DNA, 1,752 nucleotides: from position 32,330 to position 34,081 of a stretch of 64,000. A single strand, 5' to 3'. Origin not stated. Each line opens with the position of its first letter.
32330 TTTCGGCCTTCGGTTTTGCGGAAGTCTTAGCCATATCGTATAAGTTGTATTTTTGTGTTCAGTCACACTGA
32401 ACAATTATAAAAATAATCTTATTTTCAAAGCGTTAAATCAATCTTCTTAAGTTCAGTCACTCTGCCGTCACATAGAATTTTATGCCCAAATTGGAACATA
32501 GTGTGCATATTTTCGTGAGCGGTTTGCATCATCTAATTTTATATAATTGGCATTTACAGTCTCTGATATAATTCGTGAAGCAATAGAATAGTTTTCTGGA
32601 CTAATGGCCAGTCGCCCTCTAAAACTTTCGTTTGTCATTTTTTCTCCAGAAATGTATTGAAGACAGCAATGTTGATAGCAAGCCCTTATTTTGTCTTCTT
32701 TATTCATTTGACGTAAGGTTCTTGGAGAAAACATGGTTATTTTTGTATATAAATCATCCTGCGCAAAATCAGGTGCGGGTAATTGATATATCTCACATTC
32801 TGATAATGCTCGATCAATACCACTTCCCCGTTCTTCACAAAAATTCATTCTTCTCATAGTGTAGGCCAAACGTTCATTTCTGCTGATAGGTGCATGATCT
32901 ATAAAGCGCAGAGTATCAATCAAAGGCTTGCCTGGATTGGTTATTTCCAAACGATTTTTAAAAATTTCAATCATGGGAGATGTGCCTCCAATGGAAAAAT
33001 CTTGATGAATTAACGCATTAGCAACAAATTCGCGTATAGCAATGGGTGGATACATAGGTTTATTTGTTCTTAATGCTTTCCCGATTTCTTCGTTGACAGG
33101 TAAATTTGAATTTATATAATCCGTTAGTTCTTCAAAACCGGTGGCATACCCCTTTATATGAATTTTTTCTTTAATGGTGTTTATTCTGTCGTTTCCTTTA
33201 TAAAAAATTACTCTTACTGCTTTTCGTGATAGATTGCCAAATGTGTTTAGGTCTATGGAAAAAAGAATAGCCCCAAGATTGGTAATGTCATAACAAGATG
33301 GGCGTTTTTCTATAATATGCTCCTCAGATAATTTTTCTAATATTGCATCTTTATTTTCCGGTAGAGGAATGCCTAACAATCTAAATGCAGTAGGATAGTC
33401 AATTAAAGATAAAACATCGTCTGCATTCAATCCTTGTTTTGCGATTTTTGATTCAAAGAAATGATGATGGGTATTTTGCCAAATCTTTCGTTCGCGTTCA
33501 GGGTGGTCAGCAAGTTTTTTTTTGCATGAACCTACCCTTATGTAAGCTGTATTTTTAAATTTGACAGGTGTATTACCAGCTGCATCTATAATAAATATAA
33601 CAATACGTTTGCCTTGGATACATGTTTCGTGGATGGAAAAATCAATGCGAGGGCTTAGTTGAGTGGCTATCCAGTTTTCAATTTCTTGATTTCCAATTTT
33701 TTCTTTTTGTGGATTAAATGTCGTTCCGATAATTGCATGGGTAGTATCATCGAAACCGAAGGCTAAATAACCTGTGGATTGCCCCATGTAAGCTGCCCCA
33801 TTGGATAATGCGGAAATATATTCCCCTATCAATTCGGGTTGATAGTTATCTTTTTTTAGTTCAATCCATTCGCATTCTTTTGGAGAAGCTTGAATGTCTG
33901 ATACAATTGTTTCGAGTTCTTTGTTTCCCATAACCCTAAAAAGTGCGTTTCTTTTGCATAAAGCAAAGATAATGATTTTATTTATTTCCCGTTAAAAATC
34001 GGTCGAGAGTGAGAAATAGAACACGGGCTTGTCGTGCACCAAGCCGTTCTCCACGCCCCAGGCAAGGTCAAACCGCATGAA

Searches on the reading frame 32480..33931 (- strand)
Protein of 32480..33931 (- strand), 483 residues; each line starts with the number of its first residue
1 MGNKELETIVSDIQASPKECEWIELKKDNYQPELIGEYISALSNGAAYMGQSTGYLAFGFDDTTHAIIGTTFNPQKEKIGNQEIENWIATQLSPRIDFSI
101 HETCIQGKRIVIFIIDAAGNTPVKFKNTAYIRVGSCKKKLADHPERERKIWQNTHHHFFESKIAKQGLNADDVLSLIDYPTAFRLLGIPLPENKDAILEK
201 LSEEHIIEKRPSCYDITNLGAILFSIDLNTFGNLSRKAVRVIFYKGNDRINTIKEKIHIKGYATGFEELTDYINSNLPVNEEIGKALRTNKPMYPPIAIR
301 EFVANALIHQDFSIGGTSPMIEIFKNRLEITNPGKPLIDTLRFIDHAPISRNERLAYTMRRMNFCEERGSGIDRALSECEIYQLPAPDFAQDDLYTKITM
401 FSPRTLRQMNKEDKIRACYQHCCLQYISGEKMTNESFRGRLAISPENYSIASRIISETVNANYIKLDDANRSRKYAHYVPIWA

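Call 98: search_protein_families(library=pfam, proteins=[window:32480-33931:-], max_evalue=0.01)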
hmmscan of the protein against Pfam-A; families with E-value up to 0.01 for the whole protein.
window:32480-33931:- (483 aa): 2 families
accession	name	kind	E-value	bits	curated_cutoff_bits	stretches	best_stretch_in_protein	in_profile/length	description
PF13749.12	HATPase_c_4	-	7.7e-23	80.8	26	1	316-400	1-89/89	Putative ATP-dependent DNA helicase recG C-terminal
PF04326.19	SLFN_AlbA_2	-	7.1e-18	65.7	25.3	1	19-140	1-117/118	Schlafen, AlbA_2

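Call 99: search_protein_families(library=padloc, proteins=[window:32480-33931:-], max_evalue=0.01)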
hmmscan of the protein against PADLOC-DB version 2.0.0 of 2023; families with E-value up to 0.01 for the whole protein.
window:32480-33931:- (483 aa): 4 families
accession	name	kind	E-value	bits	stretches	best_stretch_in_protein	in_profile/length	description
PDLC02402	Aga_SIR2-PNTD1-PNTD2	-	8.3e-08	28.8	1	188-341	343-487/876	Class I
PDLC02418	Aga_SIR2-Kinase-PNTD1-PNTD2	-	2.3e-05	20.8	1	273-342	303-366/756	Class I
PDLC02394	pAgo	-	0.00012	17.9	1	290-412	311-446/1121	-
PDLC05032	PDC-S50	-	0.0014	15.9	1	5-127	4-125/387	-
